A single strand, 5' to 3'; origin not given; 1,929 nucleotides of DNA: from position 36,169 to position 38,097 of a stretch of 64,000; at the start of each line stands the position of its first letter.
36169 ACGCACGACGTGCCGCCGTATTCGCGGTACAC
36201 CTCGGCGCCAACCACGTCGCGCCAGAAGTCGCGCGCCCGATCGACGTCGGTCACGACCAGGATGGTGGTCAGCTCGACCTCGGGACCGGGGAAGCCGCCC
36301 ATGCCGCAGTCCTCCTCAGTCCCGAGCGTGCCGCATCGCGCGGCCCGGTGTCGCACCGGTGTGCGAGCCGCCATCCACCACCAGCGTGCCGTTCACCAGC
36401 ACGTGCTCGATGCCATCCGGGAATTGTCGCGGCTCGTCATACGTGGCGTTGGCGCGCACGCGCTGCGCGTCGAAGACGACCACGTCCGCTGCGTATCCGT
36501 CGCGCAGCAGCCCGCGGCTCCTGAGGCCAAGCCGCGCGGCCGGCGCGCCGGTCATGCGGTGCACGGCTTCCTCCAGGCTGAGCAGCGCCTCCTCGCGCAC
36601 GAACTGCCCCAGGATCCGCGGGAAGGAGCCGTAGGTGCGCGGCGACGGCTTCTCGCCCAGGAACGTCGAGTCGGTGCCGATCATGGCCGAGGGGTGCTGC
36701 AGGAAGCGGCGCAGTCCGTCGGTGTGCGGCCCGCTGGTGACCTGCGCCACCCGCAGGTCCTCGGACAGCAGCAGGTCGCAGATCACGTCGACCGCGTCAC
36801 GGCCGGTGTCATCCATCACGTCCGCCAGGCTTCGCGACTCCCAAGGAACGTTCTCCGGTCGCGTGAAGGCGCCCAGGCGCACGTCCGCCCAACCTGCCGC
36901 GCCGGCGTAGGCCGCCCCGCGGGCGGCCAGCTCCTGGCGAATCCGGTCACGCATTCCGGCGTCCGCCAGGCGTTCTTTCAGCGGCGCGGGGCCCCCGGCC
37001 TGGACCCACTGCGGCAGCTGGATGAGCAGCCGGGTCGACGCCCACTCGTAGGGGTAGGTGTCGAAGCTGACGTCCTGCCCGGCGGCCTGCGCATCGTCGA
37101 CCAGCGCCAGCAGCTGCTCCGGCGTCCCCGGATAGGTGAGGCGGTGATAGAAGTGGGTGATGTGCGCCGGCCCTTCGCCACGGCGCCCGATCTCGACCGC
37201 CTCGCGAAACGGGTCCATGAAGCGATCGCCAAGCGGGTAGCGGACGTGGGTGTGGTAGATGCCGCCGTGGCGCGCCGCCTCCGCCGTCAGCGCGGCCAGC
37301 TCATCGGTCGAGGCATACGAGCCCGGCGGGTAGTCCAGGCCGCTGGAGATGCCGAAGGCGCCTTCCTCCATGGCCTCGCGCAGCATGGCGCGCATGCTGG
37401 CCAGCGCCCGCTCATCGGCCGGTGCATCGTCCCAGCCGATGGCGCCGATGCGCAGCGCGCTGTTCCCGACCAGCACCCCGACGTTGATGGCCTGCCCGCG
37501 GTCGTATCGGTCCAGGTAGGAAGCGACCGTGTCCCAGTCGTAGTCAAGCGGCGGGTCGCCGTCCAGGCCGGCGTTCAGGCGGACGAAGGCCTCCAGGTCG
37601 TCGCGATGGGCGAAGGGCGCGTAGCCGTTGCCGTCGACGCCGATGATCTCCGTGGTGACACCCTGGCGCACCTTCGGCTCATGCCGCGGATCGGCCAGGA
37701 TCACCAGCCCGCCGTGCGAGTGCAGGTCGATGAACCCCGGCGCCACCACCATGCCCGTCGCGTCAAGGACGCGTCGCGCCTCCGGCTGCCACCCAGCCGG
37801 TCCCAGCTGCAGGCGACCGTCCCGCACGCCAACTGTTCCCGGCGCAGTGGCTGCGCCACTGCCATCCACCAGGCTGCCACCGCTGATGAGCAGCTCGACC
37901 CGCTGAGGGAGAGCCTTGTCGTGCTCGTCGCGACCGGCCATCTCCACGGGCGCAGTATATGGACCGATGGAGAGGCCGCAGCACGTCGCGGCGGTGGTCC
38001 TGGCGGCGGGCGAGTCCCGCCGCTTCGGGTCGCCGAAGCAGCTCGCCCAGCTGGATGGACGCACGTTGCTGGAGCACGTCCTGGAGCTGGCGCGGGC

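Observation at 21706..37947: Uricolytic locus with XDH, uricase, HIU hydrolase, OHCU decarboxylase, a cyclic amidohydrolase and malate synthase, but no recognisable allantoate-to-glyoxylate enzymes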

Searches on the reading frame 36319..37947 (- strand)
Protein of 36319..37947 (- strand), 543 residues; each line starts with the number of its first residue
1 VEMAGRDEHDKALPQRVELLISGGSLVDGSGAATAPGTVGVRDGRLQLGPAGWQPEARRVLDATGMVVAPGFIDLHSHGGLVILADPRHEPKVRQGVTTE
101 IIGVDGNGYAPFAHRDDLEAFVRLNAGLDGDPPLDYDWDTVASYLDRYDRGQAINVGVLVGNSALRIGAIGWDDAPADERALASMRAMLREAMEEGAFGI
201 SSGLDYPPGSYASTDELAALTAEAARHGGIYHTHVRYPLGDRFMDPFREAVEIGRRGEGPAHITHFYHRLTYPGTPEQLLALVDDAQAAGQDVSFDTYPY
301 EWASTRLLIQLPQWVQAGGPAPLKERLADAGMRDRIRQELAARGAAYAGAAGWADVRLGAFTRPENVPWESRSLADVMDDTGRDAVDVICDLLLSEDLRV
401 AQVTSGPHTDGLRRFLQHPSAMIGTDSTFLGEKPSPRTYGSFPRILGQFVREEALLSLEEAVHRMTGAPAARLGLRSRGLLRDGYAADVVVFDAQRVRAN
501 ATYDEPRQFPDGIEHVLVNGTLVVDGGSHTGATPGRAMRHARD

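Call 30: search_solved_structures(query=window:36319-37947:-, max_evalue=0.00001, show_alignments=1)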
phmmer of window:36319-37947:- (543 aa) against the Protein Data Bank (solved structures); distinct sequences matched with E-value up to 0.00001: 9.
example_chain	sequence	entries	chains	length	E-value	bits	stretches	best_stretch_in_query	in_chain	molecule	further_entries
9g5m_A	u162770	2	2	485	5.5e-70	239.8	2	16-307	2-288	Amidohydrolase family protein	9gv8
1m7j_A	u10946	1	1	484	3.3e-68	234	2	18-307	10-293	D-aminoacylase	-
1rjp_A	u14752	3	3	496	4e-68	233.7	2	18-307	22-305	D-aminoacylase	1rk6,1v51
1rjq_A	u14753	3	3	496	4.9e-67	230.1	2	18-307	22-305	D-aminoacylase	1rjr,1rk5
1v4y_A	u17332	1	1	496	9.3e-67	229.2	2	18-307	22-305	D-aminoacylase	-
3gip_A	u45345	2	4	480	6.2e-66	226.4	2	15-350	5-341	N-acyl-D-glutamate deacylase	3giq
9kb1_A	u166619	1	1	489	2.2e-49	171.8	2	14-307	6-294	PpOngB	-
9kb3_A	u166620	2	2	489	2.8e-48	168.2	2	14-307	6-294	Carbohydrate de-N-acetylated protein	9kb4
6s6y_A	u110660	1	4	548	7.1e-07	31.5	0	21-84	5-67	Formylmethanofuran dehydrogenase subunit A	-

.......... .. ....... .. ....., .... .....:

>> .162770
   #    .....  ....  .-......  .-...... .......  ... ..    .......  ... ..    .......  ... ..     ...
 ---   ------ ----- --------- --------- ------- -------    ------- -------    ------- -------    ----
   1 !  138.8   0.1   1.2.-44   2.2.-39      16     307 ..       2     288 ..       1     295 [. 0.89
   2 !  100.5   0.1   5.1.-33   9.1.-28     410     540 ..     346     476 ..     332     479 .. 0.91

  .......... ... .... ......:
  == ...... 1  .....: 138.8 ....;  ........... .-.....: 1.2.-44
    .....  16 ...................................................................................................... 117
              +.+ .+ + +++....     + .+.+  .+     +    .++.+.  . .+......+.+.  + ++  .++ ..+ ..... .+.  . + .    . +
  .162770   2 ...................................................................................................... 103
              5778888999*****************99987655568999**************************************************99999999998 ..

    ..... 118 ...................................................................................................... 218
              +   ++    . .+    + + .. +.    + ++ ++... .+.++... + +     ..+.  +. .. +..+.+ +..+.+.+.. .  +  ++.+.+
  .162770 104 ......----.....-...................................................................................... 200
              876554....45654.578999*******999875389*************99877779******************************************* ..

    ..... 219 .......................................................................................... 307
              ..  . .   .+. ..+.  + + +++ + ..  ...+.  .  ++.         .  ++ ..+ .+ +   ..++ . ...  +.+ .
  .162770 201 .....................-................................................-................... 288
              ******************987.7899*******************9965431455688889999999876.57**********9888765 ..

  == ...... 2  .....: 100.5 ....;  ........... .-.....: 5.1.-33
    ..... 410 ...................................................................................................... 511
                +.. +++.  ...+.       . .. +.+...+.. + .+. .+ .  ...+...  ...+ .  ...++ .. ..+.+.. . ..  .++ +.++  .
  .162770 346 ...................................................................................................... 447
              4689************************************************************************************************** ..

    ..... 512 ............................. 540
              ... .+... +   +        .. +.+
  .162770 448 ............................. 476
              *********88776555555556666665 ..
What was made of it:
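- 36316..37947 (-): D-aminoacylase-family (COG3653, Amidohydro_3) metallo-amidohydrolase heading the XDH operon. Candidate allantoate amidohydrolase. PDB 9G5M, 1M7J and 3GIP at E-66 to E-70 (call 30).
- On N-acyl-D-amino-acid deacylase (D-aminoacylase, COG3653): 1M7J at E 3e-68 and 3GIP at E 6e-66 (call 30). The Asp is aligned in call 30.
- Checked: Its closest solved structures are 1M7J and 3GIP (call 30).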

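Call 73: find_homologous_proteins(query=window:36319-37947:-, max_evalue=1e-20)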
Query window:36319-37947:- (543 aa): 4978 proteins with E <= 1e-20 among 8000 candidates; the best 120 are listed.
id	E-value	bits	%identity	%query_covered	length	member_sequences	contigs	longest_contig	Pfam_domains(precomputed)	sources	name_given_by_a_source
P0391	0.0e+0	1222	100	100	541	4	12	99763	PF07969.18,PF01979.27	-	-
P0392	0.0e+0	1055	86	98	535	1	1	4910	PF07969.18,PF01979.27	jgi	jgi:N-acyl-D-amino-acid deacylase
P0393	0.0e+0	1051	87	98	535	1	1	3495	PF07969.18,PF01979.27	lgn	-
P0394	0.0e+0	1046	84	98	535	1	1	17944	PF07969.18,PF01979.27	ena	-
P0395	0.0e+0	1036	85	97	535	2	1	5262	PF07969.18,PF01979.27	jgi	jgi:N-acyl-D-amino-acid deacylase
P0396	0.0e+0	1034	83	98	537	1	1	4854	PF07969.18,PF01979.27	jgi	jgi:N-acyl-D-amino-acid deacylase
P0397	0.0e+0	1032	84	97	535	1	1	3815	PF07969.18,PF01979.27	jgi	jgi:N-acyl-D-amino-acid deacylase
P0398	0.0e+0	1030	84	97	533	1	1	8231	PF07969.18,PF01979.27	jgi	-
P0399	0.0e+0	1026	84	98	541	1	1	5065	PF07969.18,PF01979.27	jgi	jgi:N-acyl-D-amino-acid deacylase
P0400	0.0e+0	1026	84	98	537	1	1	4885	PF07969.18,PF01979.27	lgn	-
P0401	0.0e+0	1026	84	98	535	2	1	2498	PF07969.18,PF01979.27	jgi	jgi:N-acyl-D-amino-acid deacylase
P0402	0.0e+0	1026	84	98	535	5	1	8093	PF07969.18,PF01979.27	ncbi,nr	ncbi:MAG TPA: D-aminoacylase [Candidatus Limnocylindria bacterium]|nr:D-aminoacylase [Candidatus Lim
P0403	0.0e+0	1025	83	98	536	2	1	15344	PF07969.18,PF01979.27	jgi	jgi:N-acyl-D-amino-acid deacylase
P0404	0.0e+0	1023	83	98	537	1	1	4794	PF07969.18,PF01979.27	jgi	jgi:N-acyl-D-amino-acid deacylase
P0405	0.0e+0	1023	83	98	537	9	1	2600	PF07969.18,PF01979.27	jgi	jgi:N-acyl-D-amino-acid deacylase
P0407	0.0e+0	1021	84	98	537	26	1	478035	PF07969.18,PF01979.27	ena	-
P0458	8.3e-279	944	78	97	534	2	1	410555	PF07969.18,PF01979.27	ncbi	-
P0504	4.6e-274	928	76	98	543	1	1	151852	PF07969.18,PF01979.27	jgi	jgi:N-acyl-D-amino-acid deacylase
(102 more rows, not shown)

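Call 74: find_encoding_contigs(protein=P0407, flank=10000, max_places=1)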
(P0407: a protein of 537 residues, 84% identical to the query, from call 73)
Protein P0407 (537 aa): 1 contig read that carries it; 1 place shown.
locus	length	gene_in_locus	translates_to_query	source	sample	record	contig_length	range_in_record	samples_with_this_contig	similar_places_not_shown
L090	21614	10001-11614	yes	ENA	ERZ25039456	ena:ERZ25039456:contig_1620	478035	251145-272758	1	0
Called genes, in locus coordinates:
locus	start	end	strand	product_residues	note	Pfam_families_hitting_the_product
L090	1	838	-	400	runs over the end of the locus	PF01702:TGT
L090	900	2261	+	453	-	-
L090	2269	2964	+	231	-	-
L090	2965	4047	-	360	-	PF02547:Queuosine_synth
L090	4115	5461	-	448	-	PF00860:Xan_ur_permease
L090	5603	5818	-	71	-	PF11146:DUF2905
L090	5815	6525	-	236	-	PF13489:Methyltransf_23, PF01209:Ubie_methyltran (weak), PF05148:Methyltransf_8 (faint), PF13649:Methyltransf_25, PF13847:Methyltransf_31, PF08241:Methyltransf_11, PF08242:Methyltransf_12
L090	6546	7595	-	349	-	PF05496:RuvB_N, PF13191:AAA_16 (weak), PF00004:AAA, PF07728:AAA_5 (weak), PF17864:AAA_lid_4, PF05491:WHD_RuvB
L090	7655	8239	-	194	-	PF12804:NTP_transf_3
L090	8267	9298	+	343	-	PF00962:A_deaminase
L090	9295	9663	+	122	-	-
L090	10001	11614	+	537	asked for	PF01979:Amidohydro_1 (faint), PF07969:Amidohydro_3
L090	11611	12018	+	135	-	PF00903:Glyoxalase, PF12681:Glyoxalase_2, PF18029:Glyoxalase_6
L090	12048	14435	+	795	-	PF01315:Ald_Xan_dh_C, PF02738:MoCoBD_1, PF20256:MoCoBD_2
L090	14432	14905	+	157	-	PF00111:Fer2, PF01799:Fer2_2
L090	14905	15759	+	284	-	PF00941:FAD_binding_5, PF03450:CO_deh_flav_C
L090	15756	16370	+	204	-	PF28474:DUF8412, PF13376:OmdA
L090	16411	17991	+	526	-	PF20656:MS_N, PF01274:MS_TIM-barrel, PF20659:MS_C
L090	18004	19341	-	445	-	PF01433:Peptidase_M1 (weak)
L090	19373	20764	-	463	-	PF01979:Amidohydro_1, PF07969:Amidohydro_3 (weak)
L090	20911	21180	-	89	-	-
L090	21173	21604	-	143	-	PF12903:DUF3830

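Call 75: find_encoding_contigs(protein=P0458, flank=10000, max_places=1)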
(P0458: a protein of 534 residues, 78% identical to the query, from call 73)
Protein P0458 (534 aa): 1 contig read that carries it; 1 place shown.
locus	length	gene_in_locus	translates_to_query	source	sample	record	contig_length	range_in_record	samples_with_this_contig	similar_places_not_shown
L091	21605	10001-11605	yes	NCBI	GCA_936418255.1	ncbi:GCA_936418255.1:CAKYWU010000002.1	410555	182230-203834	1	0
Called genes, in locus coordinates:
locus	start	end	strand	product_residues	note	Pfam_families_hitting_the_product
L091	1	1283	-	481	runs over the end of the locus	PF12072:RNase_Y_N, PF00013:KH_1, PF01966:HD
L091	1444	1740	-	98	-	-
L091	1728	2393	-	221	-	PF00296:Bac_luciferase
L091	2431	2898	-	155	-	PF21982:RecX_HTH1, PF02631:RecX_HTH2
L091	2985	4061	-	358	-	PF00154:RecA_N, PF08423:Rad51, PF06745:ATPase (faint), PF27531:MT3502_N (weak), PF21096:RecA_C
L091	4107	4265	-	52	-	-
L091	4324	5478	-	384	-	PF01702:TGT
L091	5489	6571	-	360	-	PF02547:Queuosine_synth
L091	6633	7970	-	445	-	PF00860:Xan_ur_permease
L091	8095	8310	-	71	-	PF11146:DUF2905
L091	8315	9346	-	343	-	PF05496:RuvB_N, PF13191:AAA_16 (faint), PF00004:AAA, PF07728:AAA_5, PF17864:AAA_lid_4, PF05491:WHD_RuvB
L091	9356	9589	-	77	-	-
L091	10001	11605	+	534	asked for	PF07969:Amidohydro_3, PF01979:Amidohydro_1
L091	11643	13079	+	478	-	PF01315:Ald_Xan_dh_C, PF02738:MoCoBD_1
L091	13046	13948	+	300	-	PF20256:MoCoBD_2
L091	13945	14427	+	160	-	PF00111:Fer2, PF01799:Fer2_2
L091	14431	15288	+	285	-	PF00941:FAD_binding_5, PF03450:CO_deh_flav_C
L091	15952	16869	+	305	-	PF01274:MS_TIM-barrel, PF20659:MS_C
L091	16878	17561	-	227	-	-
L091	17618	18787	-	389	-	PF01979:Amidohydro_1, PF07969:Amidohydro_3 (faint)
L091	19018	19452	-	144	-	PF12903:DUF3830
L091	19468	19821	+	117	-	PF00576:Transthyretin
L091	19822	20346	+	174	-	PF09349:OHCU_decarbox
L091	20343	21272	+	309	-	PF01014:Uricase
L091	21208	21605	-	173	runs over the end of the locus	PF00583:Acetyltransf_1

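Call 76: find_encoding_contigs(protein=P0504, flank=10000, max_places=1)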
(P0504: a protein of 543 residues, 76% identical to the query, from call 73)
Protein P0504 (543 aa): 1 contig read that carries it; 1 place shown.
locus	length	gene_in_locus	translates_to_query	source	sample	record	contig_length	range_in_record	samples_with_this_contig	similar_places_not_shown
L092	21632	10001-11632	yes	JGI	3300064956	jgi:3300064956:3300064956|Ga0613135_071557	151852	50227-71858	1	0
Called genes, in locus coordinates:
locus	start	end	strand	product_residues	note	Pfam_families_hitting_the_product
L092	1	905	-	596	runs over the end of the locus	PF00082:Peptidase_S8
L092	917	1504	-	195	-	PF21982:RecX_HTH1, PF02631:RecX_HTH2, PF21981:RecX_HTH3 (weak)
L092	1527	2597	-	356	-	PF00154:RecA_N, PF06745:ATPase (faint), PF08423:Rad51, PF27531:MT3502_N (weak), PF21096:RecA_C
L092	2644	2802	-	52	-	-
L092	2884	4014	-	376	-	PF01702:TGT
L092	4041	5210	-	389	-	PF02547:Queuosine_synth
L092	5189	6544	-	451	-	PF00860:Xan_ur_permease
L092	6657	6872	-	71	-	PF11146:DUF2905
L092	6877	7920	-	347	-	PF05496:RuvB_N, PF13191:AAA_16 (weak), PF00004:AAA, PF07728:AAA_5 (weak), PF17864:AAA_lid_4, PF05491:WHD_RuvB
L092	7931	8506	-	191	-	PF12804:NTP_transf_3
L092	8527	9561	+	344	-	PF00962:A_deaminase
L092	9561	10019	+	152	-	PF00903:Glyoxalase, PF13669:Glyoxalase_4 (weak), PF18029:Glyoxalase_6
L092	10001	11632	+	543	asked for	PF07969:Amidohydro_3, PF01979:Amidohydro_1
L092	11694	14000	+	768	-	PF01315:Ald_Xan_dh_C, PF02738:MoCoBD_1, PF20256:MoCoBD_2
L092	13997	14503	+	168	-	PF00111:Fer2, PF01799:Fer2_2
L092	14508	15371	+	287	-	PF00941:FAD_binding_5, PF03450:CO_deh_flav_C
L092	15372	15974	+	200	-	PF28474:DUF8412, PF13376:OmdA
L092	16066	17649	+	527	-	PF20656:MS_N, PF01274:MS_TIM-barrel, PF20659:MS_C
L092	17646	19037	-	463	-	PF01979:Amidohydro_1, PF07969:Amidohydro_3 (faint)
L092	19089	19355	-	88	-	-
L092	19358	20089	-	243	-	PF12903:DUF3830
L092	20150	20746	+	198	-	PF09349:OHCU_decarbox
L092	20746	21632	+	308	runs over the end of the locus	PF01014:Uricase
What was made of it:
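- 35898..36374 (-): VOC/glyoxalase-fold protein. The start is uncertain: the ORF overlaps the upstream gene by 59 nt. A VOC is adjacent to COG3653 in L090 and L092 but not in L091 (calls 74-76).
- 36316..37947 (-): Same island in 3 of 3 long contigs (calls 74-76).
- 37916..38575 (+): MocA-like molybdenum-cofactor cytidylyltransferase, divergent from the XDH operon. Same position in L090 and L092 (calls 74, 76).
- Three long contigs carrying COG3653 all show the window's island (calls 74-76).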
